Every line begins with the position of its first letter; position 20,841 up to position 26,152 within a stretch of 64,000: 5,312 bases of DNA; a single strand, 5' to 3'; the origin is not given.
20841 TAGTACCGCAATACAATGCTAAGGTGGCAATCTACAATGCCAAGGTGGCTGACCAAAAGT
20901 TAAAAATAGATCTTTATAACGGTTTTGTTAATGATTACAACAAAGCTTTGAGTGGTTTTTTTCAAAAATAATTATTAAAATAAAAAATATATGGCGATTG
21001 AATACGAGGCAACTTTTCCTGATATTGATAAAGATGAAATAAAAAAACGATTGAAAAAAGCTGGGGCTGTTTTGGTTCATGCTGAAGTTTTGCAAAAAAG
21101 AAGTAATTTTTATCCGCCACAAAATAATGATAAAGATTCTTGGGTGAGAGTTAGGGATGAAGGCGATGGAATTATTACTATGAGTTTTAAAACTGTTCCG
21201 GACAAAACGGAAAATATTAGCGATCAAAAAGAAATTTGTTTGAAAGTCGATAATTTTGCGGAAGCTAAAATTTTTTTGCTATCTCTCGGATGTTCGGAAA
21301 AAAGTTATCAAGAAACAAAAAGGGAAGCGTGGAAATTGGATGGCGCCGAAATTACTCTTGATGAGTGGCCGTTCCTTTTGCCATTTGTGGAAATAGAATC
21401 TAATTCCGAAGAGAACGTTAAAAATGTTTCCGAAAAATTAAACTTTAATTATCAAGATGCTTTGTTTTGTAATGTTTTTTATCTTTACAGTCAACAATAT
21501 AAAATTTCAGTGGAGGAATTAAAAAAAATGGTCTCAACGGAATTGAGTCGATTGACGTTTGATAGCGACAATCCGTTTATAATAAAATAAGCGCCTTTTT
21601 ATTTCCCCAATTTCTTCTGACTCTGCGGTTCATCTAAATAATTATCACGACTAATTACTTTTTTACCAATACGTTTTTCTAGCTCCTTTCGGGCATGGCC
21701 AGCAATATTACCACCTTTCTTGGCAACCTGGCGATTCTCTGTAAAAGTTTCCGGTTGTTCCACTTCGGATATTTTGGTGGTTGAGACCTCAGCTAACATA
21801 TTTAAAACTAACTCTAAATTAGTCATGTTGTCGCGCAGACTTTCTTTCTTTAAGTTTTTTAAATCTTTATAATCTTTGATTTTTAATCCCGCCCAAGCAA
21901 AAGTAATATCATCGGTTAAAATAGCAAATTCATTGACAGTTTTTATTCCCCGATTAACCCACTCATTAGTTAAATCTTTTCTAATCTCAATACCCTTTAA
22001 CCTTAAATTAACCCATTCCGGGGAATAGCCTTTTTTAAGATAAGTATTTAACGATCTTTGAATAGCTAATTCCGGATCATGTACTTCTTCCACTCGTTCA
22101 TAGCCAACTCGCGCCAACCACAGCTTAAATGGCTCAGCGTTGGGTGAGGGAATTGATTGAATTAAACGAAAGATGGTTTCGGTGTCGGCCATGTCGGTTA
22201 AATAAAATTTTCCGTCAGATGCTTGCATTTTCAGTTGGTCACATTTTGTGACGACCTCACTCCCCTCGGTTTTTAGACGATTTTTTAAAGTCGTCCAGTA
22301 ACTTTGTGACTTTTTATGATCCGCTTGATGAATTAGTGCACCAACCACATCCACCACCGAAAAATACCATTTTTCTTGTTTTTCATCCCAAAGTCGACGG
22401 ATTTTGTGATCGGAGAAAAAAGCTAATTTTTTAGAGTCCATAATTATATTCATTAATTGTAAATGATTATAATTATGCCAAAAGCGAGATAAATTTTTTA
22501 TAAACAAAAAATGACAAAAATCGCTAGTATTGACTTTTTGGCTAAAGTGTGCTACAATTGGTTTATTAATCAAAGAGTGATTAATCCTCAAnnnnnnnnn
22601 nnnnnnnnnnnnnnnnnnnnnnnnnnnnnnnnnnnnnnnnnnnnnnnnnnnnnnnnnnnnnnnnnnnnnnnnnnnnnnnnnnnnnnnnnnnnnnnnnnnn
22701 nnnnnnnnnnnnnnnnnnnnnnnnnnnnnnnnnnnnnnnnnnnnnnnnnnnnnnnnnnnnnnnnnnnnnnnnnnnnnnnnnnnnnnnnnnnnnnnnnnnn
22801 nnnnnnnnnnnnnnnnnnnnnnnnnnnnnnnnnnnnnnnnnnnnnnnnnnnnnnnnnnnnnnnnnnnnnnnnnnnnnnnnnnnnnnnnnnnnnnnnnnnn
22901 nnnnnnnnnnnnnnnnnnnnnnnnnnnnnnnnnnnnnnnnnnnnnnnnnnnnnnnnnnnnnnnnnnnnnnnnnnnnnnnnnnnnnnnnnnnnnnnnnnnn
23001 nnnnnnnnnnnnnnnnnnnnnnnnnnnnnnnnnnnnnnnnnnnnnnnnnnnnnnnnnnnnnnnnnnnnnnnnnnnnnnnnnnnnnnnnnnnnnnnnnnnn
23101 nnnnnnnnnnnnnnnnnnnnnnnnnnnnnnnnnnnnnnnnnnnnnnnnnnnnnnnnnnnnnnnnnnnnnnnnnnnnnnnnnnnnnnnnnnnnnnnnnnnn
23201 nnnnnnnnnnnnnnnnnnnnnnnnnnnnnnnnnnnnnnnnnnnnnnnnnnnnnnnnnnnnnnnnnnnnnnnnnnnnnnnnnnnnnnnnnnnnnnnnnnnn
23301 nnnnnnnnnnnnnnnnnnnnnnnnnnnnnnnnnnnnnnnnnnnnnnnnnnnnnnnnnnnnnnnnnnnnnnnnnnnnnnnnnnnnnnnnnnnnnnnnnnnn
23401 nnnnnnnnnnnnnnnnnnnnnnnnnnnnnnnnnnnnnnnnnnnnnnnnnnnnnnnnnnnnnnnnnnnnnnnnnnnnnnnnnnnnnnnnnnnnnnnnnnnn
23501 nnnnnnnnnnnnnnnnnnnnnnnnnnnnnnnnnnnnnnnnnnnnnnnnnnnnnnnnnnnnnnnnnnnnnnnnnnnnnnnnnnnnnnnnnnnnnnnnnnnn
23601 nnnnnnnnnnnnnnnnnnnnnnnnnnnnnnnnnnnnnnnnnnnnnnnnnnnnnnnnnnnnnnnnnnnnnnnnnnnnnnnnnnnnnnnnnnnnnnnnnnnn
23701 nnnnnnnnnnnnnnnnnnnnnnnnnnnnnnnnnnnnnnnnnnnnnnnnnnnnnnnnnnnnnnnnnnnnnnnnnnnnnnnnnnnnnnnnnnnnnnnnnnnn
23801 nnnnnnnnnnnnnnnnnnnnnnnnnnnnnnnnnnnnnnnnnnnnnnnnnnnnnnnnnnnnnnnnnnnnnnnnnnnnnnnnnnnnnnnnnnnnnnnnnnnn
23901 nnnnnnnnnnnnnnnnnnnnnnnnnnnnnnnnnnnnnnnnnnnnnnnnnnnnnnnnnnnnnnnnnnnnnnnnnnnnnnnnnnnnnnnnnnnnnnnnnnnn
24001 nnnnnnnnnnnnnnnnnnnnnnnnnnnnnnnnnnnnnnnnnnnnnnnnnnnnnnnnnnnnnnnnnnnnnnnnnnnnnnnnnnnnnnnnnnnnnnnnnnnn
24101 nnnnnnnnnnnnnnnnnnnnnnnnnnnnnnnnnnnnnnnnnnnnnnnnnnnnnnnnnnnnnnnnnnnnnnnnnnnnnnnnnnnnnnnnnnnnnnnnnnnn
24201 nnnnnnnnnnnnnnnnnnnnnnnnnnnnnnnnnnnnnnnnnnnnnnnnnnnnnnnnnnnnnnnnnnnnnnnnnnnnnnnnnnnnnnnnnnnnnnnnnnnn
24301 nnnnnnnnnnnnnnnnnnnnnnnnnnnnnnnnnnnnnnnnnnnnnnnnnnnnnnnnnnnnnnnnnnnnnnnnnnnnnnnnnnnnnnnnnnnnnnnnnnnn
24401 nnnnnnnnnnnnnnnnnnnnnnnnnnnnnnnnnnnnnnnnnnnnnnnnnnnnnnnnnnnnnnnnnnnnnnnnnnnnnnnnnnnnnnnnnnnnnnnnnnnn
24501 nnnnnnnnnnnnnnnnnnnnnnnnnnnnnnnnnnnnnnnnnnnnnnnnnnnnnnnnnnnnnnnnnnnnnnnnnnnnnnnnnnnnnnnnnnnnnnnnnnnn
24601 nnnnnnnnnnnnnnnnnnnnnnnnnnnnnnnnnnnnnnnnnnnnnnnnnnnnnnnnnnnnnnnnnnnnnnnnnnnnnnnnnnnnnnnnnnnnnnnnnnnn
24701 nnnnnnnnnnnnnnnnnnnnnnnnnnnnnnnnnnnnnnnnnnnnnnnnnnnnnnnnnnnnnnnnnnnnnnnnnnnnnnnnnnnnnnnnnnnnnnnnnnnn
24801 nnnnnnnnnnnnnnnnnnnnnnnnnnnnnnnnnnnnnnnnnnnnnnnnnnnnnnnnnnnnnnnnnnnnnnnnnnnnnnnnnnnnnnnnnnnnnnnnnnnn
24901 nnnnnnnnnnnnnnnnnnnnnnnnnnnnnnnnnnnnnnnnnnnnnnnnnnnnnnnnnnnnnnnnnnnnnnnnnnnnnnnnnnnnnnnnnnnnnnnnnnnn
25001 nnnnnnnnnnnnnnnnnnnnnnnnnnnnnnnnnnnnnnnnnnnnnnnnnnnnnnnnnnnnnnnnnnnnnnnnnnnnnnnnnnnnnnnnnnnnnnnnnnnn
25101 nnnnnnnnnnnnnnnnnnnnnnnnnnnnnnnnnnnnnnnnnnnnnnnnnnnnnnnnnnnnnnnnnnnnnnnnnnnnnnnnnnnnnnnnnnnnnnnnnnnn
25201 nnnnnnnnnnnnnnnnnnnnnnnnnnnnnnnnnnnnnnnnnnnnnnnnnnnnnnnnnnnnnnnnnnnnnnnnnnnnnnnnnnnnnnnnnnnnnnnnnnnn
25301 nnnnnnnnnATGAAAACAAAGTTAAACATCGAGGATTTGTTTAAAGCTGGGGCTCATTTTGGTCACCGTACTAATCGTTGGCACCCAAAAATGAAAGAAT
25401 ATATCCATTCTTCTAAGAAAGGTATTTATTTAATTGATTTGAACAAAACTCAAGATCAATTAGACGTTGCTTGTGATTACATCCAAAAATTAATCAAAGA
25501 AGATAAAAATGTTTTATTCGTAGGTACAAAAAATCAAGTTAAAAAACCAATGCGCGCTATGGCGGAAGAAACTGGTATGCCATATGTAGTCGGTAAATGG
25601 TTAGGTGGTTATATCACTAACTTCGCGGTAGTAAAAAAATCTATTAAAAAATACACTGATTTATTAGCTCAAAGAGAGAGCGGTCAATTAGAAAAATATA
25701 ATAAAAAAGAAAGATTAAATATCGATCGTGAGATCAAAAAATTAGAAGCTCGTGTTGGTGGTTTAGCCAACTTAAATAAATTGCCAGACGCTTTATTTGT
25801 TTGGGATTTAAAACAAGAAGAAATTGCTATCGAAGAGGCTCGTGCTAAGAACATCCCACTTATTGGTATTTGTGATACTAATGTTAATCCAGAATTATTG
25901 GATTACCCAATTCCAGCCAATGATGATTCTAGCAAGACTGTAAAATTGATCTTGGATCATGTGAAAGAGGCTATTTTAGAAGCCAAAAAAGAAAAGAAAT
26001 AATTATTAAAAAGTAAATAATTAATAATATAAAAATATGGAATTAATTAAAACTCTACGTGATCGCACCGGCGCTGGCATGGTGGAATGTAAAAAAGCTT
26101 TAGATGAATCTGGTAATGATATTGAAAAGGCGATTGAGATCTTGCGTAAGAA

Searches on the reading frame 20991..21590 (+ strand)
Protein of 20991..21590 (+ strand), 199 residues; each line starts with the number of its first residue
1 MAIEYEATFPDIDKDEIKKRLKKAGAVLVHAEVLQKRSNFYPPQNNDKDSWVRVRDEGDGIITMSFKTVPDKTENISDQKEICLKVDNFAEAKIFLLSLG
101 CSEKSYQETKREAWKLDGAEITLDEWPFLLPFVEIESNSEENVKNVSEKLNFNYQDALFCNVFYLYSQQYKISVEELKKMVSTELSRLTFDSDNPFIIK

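Call 23: search_protein_families(library=pfam, proteins=[window:20991-21590:+], max_evalue=0.01)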
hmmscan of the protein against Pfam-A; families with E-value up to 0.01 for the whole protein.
window:20991-21590:+ (199 aa): 1 family
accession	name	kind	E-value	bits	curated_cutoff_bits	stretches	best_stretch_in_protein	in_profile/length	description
PF01928.26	CYTH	-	5.6e-10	39.8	23.2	1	3-149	2-159/179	CYTH domain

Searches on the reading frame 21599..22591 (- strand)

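Call 23: search_protein_families(library=pfam, proteins=[window:21599-22591:-], max_evalue=0.01)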
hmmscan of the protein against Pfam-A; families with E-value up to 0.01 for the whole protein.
window:21599-22591:- (330 aa): 2 families
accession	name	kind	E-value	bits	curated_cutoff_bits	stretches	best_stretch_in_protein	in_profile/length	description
PF02498.22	Bro-N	-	2e-08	35.2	25.6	1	63-160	1-91/96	BRO family, N-terminal domain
PF10858.15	DUF2659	-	0.006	16.7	27.7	1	30-122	119-211/216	Protein of unknown function (DUF2659)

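Call 85: search_protein_families(library=phrogs, proteins=[window:21599-22441:-], max_evalue=0.01)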
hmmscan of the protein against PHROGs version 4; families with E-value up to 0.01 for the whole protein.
window:21599-22441:- (280 aa): 2 families
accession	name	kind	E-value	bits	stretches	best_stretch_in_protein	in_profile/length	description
phrog_15286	-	unknown function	5.9e-115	384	1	5-269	6-267/274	-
phrog_28094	-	unknown function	7.9e-23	81.5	1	211-267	1-57/66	-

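Call 86: search_protein_families(library=padloc, proteins=[window:21599-22441:-], max_evalue=0.01)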
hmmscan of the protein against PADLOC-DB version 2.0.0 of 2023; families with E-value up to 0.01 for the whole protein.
window:21599-22441:- (280 aa): 2 families
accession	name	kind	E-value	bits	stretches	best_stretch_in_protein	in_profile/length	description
PDLC04920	PDC-S13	-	2.8e-124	412.1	1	2-277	2-275/286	-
PDLC04841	PDC-S04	-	6.5e-32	109.3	1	4-110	5-111/292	-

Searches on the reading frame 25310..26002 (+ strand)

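Call 23: search_protein_families(library=pfam, proteins=[window:25310-26002:+], max_evalue=0.01)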
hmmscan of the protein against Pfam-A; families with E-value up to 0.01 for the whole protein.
window:25310-26002:+ (230 aa): 1 family
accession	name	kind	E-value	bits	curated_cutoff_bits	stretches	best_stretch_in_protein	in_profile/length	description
PF00318.25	Ribosomal_S2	-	4.5e-81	271.7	26.1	1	10-224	1-215/216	Ribosomal protein S2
